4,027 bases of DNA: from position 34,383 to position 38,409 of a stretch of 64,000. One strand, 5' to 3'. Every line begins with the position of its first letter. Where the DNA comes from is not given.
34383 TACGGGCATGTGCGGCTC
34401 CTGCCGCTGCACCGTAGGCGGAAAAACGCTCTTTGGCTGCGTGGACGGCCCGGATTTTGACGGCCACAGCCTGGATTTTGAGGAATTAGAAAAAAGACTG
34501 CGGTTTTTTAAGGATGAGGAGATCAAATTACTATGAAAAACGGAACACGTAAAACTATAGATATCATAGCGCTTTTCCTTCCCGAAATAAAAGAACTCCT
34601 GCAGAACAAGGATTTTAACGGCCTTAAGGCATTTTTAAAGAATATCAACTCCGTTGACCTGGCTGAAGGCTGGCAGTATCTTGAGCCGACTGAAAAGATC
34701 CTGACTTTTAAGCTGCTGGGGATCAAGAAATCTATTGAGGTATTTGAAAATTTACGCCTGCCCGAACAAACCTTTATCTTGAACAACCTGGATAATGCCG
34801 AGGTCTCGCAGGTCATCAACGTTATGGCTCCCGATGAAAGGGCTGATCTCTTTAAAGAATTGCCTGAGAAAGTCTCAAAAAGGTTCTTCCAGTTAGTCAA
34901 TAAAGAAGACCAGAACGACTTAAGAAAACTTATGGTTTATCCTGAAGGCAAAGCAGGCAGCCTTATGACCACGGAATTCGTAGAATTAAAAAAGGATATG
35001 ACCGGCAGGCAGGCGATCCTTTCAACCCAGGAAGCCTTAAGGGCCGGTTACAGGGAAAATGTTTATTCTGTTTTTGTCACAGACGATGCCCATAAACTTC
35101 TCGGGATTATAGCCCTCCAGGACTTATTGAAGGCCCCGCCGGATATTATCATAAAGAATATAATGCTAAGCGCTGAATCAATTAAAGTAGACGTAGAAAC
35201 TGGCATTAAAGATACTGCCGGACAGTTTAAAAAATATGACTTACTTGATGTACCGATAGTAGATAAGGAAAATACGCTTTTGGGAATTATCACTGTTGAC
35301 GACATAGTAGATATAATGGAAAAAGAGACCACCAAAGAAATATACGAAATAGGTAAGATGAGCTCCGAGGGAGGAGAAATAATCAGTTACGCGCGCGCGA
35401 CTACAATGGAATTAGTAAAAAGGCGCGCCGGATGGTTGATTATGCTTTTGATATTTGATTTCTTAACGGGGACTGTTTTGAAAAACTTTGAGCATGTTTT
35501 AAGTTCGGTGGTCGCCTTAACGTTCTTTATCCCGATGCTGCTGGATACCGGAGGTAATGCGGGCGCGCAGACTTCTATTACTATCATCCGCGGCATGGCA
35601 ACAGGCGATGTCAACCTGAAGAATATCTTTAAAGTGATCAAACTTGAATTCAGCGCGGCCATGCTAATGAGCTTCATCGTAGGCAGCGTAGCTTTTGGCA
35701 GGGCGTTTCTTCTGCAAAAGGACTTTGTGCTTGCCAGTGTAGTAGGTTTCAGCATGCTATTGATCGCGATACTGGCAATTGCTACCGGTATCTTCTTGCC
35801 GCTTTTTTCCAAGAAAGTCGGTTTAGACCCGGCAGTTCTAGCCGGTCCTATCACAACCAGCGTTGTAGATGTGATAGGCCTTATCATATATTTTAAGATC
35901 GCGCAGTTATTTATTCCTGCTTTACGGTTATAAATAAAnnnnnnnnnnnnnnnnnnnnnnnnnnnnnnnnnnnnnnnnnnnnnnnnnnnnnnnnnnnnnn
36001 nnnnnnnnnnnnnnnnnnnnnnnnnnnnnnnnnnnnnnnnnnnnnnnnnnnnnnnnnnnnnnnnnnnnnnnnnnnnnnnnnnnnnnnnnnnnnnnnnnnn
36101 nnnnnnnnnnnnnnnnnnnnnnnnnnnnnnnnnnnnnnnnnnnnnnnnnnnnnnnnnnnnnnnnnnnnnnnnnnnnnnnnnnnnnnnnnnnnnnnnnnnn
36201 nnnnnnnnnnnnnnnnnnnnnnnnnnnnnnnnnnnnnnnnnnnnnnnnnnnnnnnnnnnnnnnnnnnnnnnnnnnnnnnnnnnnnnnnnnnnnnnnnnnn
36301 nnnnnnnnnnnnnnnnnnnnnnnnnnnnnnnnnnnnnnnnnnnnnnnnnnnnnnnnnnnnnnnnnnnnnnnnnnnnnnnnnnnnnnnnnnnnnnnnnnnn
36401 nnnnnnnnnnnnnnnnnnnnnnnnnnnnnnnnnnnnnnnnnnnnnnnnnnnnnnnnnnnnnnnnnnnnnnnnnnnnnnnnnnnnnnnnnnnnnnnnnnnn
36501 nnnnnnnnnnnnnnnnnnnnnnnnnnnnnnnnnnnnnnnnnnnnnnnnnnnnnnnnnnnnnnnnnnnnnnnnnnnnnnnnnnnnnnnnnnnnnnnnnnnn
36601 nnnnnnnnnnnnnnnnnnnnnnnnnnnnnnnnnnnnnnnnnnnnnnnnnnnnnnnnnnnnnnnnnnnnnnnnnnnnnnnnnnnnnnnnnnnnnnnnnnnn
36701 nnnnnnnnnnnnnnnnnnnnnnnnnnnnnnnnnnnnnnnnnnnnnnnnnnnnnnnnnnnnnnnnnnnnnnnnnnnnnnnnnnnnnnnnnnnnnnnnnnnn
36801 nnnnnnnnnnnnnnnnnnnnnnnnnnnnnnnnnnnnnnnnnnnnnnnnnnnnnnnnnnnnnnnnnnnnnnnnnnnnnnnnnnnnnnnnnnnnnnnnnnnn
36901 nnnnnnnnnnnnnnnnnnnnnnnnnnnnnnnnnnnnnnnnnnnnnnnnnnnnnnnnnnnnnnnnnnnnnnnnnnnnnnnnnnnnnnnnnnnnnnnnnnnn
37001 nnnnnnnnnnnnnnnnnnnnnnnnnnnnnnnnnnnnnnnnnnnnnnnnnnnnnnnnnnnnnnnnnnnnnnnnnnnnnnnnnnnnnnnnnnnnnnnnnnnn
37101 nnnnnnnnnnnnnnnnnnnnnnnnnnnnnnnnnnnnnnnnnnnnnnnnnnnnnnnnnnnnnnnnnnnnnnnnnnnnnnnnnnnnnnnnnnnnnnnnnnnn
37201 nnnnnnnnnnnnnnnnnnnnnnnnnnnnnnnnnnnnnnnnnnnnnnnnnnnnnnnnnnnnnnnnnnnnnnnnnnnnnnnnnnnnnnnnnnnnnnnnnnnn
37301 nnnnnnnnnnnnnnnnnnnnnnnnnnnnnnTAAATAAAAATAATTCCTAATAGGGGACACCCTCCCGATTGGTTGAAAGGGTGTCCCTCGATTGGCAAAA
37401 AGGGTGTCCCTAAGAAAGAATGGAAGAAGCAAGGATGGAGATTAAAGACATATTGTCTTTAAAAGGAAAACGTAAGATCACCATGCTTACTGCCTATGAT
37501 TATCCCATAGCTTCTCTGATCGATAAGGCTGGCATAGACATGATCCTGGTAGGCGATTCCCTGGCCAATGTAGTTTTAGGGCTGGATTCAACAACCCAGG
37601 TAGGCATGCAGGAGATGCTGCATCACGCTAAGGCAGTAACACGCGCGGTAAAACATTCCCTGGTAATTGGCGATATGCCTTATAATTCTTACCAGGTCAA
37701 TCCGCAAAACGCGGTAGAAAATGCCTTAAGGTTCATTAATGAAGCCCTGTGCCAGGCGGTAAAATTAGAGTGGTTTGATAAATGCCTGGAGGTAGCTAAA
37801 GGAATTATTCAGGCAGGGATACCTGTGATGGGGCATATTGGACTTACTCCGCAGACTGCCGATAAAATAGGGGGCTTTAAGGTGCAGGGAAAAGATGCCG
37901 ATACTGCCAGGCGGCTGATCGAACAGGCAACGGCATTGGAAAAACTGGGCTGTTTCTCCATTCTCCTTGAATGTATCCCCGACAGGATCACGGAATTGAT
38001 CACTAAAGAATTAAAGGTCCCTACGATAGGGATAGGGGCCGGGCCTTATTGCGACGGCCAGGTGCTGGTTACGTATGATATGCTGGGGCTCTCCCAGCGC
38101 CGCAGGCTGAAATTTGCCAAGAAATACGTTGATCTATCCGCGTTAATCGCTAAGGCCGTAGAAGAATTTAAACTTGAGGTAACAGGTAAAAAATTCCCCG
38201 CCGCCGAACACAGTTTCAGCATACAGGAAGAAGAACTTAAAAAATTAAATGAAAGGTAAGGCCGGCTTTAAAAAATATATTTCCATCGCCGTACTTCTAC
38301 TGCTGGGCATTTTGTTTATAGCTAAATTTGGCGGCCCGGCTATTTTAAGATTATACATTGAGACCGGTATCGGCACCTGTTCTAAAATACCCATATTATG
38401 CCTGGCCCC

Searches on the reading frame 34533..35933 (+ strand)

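Call 31: search_protein_families(library=pfam, proteins=[window:34533-35933:+], max_evalue=0.00001)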
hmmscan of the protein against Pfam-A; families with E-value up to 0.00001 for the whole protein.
window:34533-35933:+ (466 aa): 3 families
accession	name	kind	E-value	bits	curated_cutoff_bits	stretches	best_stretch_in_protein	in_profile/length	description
PF01769.21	MgtE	-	1.6e-31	109.6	27.6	1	333-455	1-124/125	Divalent cation transporter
PF03448.22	MgtE_N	-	6.8e-21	75.2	25.9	1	39-138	2-101/102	MgtE intracellular N domain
PF00571.33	CBS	-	8.1e-14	52.1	24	1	209-262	3-55/57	CBS domain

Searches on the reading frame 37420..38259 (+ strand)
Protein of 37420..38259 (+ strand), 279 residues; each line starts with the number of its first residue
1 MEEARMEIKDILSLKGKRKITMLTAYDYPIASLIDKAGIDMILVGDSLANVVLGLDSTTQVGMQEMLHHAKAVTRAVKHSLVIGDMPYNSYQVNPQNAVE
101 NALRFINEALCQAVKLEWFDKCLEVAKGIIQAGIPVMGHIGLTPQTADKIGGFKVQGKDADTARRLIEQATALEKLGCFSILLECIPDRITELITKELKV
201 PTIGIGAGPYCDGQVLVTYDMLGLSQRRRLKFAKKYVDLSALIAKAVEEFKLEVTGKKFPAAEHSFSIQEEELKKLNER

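Call 31: search_protein_families(library=pfam, proteins=[window:37420-38259:+], max_evalue=0.00001)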
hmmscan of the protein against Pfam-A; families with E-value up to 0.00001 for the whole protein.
window:37420-38259:+ (279 aa): 1 family
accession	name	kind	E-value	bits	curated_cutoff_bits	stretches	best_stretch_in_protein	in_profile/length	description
PF02548.21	Pantoate_transf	-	4.9e-105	351.1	28.7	1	6-261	2-258/259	Ketopantoate hydroxymethyltransferase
